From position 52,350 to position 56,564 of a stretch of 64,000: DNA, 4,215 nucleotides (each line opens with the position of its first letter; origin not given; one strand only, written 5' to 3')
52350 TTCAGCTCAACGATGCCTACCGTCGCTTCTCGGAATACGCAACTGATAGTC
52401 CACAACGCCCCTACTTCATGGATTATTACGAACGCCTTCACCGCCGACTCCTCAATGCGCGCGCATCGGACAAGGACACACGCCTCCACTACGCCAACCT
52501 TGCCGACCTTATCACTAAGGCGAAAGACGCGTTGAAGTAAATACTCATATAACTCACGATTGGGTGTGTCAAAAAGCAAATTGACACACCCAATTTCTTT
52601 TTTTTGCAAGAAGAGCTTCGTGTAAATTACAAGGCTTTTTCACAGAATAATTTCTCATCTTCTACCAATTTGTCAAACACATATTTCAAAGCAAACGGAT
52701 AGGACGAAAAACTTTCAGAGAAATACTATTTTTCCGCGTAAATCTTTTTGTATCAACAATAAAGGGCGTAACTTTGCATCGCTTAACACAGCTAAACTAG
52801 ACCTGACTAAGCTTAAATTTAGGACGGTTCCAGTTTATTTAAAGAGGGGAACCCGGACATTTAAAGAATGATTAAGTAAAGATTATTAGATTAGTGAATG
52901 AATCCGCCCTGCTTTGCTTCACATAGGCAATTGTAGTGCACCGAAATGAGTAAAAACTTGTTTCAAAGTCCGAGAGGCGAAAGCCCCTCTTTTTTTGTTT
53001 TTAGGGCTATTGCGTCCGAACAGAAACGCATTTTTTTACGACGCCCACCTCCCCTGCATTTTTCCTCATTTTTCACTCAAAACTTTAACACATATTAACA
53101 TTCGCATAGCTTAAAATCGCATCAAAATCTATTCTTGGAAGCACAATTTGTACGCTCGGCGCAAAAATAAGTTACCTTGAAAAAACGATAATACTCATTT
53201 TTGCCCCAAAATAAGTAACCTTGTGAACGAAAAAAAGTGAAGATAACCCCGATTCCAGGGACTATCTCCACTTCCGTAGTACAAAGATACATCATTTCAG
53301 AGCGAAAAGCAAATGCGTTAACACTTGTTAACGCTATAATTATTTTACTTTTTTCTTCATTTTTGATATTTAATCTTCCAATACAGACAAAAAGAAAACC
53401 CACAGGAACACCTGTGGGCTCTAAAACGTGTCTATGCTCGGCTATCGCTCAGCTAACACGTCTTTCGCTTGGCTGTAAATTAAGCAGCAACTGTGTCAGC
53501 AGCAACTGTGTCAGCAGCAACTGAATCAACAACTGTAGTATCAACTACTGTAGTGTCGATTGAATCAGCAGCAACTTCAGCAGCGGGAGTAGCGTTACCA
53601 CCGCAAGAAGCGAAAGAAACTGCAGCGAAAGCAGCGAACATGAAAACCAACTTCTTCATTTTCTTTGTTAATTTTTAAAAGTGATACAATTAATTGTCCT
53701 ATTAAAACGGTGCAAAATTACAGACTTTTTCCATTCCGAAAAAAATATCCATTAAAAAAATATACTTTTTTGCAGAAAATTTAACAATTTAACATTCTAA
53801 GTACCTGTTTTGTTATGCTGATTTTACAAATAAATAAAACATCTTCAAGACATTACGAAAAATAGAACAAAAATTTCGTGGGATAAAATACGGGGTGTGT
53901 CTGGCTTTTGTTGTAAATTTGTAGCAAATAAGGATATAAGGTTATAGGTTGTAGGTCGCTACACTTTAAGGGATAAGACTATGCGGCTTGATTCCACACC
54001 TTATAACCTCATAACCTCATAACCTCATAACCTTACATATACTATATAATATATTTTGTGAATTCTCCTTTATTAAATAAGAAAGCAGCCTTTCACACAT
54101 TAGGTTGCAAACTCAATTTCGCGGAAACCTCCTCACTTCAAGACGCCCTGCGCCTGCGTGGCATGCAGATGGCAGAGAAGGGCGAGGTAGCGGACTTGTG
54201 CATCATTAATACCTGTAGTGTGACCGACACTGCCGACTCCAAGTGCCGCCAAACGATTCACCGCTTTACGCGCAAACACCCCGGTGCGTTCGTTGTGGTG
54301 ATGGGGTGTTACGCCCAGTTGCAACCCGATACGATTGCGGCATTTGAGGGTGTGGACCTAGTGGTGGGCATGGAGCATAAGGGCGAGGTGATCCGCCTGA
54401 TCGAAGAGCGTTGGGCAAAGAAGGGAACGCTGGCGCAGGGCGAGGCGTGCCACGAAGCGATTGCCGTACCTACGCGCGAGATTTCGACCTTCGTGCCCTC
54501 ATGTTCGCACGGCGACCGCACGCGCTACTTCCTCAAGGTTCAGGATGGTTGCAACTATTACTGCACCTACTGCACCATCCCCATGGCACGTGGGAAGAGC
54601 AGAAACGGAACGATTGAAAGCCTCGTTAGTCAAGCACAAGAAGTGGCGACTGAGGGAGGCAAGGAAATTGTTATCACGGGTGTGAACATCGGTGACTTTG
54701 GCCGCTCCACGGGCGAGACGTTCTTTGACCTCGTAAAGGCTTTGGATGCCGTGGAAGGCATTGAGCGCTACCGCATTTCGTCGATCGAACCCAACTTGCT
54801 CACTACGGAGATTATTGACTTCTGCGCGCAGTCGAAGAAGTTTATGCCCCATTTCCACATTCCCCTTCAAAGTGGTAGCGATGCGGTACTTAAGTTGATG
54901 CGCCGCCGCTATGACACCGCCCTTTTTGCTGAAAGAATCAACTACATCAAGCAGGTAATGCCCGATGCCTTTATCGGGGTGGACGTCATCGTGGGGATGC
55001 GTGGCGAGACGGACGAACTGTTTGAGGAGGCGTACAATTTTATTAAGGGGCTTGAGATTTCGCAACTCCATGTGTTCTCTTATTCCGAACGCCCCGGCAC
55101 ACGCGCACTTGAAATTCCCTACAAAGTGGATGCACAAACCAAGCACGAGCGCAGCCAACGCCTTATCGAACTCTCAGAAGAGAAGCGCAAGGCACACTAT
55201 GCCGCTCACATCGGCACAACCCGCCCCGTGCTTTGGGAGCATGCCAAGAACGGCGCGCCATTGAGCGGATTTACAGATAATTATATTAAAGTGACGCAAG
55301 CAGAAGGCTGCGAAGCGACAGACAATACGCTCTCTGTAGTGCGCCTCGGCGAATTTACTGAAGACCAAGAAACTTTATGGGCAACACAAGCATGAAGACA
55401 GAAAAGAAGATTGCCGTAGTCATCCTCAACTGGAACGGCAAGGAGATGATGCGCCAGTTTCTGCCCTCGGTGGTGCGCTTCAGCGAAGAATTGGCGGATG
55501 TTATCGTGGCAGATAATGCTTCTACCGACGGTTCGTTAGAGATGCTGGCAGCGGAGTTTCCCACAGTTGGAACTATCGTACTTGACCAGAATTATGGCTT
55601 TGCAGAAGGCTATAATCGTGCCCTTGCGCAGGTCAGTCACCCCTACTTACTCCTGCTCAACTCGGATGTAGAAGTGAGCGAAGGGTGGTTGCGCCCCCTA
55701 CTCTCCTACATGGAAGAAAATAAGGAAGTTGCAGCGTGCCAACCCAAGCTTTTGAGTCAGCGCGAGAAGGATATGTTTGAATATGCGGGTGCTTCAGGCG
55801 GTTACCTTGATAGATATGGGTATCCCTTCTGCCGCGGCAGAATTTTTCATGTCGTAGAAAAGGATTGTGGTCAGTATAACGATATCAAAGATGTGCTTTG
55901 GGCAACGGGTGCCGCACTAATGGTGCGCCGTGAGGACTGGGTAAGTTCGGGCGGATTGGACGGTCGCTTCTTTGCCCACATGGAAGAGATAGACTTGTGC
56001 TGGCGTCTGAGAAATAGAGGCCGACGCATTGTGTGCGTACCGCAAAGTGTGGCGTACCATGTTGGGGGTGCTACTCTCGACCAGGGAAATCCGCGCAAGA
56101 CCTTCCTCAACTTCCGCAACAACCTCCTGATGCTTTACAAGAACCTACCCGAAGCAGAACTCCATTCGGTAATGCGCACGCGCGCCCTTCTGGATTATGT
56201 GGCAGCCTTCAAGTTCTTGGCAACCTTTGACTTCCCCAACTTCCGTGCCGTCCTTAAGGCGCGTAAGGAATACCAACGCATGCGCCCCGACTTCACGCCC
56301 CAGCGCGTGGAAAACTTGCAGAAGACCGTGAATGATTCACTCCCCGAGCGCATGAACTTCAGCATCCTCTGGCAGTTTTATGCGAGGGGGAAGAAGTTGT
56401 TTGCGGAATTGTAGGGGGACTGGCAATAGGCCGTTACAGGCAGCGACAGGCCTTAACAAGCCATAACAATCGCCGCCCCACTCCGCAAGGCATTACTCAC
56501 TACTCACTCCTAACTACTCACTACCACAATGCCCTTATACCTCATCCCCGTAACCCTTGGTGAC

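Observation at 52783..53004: Candidate small RNA: consensus Bacteroidetes promoter to GAAA-tetraloop terminator, about 215 nt, no ORF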

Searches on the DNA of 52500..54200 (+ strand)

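Call 4: search_rna_families(source=window, start=52500, end=54200, threshold=evalue, max_evalue=10, show_alignments=4)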
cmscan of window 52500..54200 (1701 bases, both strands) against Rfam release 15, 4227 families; matches with E-value up to 10: 11.
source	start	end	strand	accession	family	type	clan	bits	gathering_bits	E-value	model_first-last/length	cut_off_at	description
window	53202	53339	+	RF02714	snopsi28S-3378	Gene; snRNA; snoRNA; HACA-box;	-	23.4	136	0.15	1-145/145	no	Small nucleolar RNA psi28S-3378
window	53309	53422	+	RF01796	frnS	Gene; sRNA;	-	23.1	60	0.36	1-119/119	no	Fumarate/nitrate reductase regulator sRNA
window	52569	52665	-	RF02449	ncr1015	Gene; sRNA;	-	21.9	60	3.8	1-121/121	no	Bacillus sRNA ncr1015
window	52563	52591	-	RF01384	InvR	Gene;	-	19.4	60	1.2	36-64/91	no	Invasion gene-associated RNA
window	53924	54040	-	RF04206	MIR9555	Gene; miRNA;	-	19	119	3.7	1-137/137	no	MIR9555 microRNA precursor family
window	53564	53705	-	RF00096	U8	Gene; snRNA; snoRNA; CD-box;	-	18.5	41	1.6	1-135/135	no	U8 small nucleolar RNA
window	53006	53091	-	RF00303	snoR86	Gene; snRNA; snoRNA; HACA-box;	-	18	40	2.5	1-123/123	no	Small nucleolar RNA snoR86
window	53191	53311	-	RF04136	MIR1862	Gene; miRNA;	-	17.1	84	4.8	1-90/90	no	MIR1862 microRNA precursor family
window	53155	53209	-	RF02864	sRNA_0030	Gene; sRNA;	-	15.7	123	5.5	14-68/165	no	Enterococcus sRNA 30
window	53389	53479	+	RF02632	Hrs10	Gene; sRNA;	-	14.9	108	3.6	1-148/148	no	Hfq-regulated sRNA 10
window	53454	53651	-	RF01390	isrG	Gene; sRNA;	-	14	100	0.46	1-279/279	no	isrG Hfq binding RNA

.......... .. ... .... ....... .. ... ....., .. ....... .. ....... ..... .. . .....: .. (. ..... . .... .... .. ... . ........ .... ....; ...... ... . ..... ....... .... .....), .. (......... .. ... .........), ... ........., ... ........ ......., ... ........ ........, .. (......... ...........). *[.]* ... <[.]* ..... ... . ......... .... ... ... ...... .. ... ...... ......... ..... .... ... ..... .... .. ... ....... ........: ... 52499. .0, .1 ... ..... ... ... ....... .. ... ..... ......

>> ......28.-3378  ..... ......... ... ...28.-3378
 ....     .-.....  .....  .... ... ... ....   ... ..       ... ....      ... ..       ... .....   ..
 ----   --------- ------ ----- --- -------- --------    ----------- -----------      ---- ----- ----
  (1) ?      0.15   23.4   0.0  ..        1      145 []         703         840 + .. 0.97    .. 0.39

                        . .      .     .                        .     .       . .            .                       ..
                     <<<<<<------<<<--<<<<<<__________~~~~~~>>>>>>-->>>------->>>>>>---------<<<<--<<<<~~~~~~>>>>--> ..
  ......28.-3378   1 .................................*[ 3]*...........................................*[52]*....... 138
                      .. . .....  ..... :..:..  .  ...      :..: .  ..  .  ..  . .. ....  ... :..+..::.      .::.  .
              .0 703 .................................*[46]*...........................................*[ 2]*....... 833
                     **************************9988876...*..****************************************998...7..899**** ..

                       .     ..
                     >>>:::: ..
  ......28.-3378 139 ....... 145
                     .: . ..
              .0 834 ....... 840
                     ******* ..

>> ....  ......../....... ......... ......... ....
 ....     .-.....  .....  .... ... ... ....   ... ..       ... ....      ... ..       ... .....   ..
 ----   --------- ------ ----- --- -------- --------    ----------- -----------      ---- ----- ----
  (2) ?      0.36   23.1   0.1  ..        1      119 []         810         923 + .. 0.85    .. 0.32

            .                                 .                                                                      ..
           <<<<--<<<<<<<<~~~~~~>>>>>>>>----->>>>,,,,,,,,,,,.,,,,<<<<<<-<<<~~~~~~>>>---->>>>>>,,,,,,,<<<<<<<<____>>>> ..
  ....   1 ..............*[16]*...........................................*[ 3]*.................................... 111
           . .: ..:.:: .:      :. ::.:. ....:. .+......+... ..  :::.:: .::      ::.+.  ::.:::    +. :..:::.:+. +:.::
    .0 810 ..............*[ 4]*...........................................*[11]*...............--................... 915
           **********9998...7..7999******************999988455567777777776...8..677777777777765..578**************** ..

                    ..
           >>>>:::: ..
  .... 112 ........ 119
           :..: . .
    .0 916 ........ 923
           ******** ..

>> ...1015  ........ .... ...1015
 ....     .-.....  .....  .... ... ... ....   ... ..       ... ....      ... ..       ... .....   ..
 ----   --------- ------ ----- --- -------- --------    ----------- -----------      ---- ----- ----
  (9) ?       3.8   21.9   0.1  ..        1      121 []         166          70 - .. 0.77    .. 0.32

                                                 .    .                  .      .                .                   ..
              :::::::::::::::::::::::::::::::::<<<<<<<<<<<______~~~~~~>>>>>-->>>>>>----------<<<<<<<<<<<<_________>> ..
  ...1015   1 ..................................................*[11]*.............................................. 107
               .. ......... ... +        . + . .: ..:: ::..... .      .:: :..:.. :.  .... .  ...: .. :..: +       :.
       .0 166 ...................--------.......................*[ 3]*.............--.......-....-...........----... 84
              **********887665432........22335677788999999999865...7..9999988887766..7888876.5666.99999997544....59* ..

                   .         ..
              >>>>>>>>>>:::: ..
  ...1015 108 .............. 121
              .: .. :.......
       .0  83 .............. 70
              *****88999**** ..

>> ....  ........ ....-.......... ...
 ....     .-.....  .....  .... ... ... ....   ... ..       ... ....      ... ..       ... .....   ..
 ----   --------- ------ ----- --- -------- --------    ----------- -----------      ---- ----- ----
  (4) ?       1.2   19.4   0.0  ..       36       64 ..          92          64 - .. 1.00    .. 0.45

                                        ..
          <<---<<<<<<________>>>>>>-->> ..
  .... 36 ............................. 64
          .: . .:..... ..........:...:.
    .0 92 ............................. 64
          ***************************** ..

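Call 35: search_dna_similar(query=window:52740-53005:+, collection=phages, mode=distant)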
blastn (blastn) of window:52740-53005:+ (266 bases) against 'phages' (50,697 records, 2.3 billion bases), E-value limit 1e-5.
No match.

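Call 36: search_dna_similar(query=window:52740-53005:+, collection=plasmids, mode=distant)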
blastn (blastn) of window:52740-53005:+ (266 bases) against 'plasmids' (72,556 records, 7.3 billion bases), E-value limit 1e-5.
No match.

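Call 67: build_rna_model(alignment_id=A4)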
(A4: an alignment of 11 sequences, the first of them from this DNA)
Model R1 built from alignment A4 (11 sequences, 168 columns); structure: RNAalifold consensus.
model positions 162; base pairs 36; branch points 3; effective number of sequences 1.29; information 0.59 bits per position. Calibrated on 0.2 Mb of random sequence (short: E-values are rough).
structure used (alignment columns):
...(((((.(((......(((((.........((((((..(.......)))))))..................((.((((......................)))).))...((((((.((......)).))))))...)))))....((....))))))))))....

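Call 69: search_with_rna_model(model_id=R1, sources=[window, L001, L002, L003, L004, L005, L006, L007, L008, L009, L010, L011, L012, L013, L014, L015, L016, L017, L018, L019, L020, L021, L022, L023, L024, L025, L026, L027, L028, L029, L030, L031, L032, L033, L034, L035, L036, L037, L038, L039, L040, L041, L042, L043, L044, L045, L046, L047, L048, L049, L050, L051, L052, L053, L054, L055, L056, L057, L058, L059, L060, L061, L062, L063, L064, L065, L066, L067, L068, L069, L070, L071, L072, L073, L074, L075, L076, L077, L078, L079, L080, L081, L082, L083, L084, L085, L086, L087], max_evalue=10, make_alignment=true)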
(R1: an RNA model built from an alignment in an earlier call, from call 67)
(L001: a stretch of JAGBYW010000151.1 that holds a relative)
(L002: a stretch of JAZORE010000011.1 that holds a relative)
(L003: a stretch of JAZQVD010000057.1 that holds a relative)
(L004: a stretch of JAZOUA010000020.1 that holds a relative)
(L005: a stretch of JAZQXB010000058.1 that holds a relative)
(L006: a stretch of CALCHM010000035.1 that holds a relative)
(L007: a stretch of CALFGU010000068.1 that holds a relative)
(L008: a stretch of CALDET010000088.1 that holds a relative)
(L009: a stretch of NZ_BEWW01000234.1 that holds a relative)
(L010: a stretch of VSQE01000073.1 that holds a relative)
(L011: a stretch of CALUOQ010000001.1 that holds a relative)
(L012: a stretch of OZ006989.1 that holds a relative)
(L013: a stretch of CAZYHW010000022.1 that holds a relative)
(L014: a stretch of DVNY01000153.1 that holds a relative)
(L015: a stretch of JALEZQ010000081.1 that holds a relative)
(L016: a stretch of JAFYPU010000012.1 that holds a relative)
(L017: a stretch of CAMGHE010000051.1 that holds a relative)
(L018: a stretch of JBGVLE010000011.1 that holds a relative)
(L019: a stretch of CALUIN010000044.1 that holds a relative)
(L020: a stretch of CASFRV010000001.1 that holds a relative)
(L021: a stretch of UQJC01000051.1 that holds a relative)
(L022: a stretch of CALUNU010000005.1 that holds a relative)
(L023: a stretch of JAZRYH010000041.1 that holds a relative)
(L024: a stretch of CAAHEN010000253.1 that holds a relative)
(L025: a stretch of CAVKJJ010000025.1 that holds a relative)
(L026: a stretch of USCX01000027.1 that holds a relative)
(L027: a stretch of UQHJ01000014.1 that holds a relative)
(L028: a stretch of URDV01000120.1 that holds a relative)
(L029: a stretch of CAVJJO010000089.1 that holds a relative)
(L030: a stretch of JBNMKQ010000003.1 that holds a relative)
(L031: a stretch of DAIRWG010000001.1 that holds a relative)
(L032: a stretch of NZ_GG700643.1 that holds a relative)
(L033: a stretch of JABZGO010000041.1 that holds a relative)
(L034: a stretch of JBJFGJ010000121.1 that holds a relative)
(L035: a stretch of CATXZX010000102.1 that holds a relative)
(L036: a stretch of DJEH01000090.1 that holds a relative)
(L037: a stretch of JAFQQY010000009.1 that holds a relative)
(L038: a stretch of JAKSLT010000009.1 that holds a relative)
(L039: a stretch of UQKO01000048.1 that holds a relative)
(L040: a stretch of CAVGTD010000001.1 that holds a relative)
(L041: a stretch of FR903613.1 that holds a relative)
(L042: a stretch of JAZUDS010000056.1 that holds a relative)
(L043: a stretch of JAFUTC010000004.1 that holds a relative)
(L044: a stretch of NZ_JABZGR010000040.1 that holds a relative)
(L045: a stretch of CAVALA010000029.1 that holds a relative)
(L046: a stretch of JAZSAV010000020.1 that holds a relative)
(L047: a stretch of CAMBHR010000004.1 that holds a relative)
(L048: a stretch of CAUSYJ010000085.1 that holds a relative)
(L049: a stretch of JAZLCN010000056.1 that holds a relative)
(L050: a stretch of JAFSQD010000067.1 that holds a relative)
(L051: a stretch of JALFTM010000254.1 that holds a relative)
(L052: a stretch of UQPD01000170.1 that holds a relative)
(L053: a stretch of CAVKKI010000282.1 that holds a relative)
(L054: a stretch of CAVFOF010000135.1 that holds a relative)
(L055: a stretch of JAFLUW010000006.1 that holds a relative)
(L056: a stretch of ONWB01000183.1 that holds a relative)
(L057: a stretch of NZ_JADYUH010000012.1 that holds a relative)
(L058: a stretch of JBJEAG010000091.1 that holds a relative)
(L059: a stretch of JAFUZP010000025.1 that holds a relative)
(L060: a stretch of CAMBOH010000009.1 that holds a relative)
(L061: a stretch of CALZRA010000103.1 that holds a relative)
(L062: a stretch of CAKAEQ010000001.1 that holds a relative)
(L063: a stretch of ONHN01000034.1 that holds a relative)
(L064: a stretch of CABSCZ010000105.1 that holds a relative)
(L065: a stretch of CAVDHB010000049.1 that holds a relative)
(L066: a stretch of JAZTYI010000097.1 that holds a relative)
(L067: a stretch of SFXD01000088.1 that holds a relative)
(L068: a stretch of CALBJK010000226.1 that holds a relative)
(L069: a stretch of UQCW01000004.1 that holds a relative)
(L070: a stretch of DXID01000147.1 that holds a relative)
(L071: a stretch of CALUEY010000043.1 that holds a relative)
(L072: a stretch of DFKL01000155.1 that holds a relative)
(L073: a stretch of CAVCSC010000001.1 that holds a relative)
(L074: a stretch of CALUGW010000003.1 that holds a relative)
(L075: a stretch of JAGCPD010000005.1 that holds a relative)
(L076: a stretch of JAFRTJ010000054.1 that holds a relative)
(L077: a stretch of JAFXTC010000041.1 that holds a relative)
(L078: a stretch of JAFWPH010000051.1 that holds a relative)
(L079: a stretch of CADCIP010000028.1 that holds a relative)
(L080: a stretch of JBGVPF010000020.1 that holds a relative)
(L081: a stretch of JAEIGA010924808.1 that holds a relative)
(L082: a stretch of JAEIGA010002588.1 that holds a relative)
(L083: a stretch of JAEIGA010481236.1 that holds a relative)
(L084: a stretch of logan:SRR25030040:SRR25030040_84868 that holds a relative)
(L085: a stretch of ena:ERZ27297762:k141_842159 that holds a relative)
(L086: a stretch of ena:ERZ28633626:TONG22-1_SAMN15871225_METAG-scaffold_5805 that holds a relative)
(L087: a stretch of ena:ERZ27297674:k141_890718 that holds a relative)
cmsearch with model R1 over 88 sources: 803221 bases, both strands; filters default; matches with E-value up to 10: 18.
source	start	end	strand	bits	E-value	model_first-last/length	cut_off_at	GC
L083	100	260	+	182.5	1e-46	1-162/162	no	0.36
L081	736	897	+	179.6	6.4e-46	1-162/162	no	0.41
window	52838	52996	+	172.1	7e-44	1-162/162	no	0.38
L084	5144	5302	+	172.1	7e-44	1-162/162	no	0.38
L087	4309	4469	+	170.1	2.4e-43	1-162/162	no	0.38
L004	6774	6934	+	170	2.6e-43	1-162/162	no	0.39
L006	6631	6792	+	169.6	3.3e-43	1-162/162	no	0.38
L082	3077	3235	+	169.2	4.1e-43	1-162/162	no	0.4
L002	6887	7045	+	169.2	4.4e-43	1-162/162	no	0.4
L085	5843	6001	+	169.2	4.4e-43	1-162/162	no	0.4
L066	6644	6803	+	167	1.7e-42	1-162/162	no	0.39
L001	4588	4746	+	161.6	5.1e-41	1-162/162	no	0.42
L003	6643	6801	+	157.9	5.1e-40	1-162/162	no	0.43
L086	5865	5895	+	23.5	0.0016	1-31/162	3'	0.45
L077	1166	1320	-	17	0.09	1-162/162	no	0.31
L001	4835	4866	+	13.8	0.68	1-162/162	no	0.28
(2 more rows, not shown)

Alignment A5: 18 matches aligned to the model, 186 columns, each read 5' to 3' on its own strand. Consensus structure (alignment columns), stored with it:
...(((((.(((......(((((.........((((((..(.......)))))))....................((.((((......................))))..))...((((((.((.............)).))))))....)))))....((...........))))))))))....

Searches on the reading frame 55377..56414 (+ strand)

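Call 9: search_protein_families(library=pfam, proteins=[window:55377-56414:+])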
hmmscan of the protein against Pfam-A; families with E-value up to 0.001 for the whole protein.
window:55377-56414:+ (345 aa): 4 families
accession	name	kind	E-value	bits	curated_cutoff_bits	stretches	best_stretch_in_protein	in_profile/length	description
PF00535.33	Glycos_transf_2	-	3.6e-19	69.7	23.3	1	14-122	2-114/168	Glycosyl transferase family 2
PF13641.12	Glyco_tranf_2_3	-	2.3e-12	47.9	27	1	12-235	3-218/230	Glycosyltransferase like family 2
PF10111.15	Glyco_tranf_2_2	-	1.7e-06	28.2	27.3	1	34-245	24-227/276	Glycosyltransferase like family 2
PF13632.12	Glyco_trans_2_3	-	4.4e-06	27.1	27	1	91-228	2-123/198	Glycosyl transferase family group 2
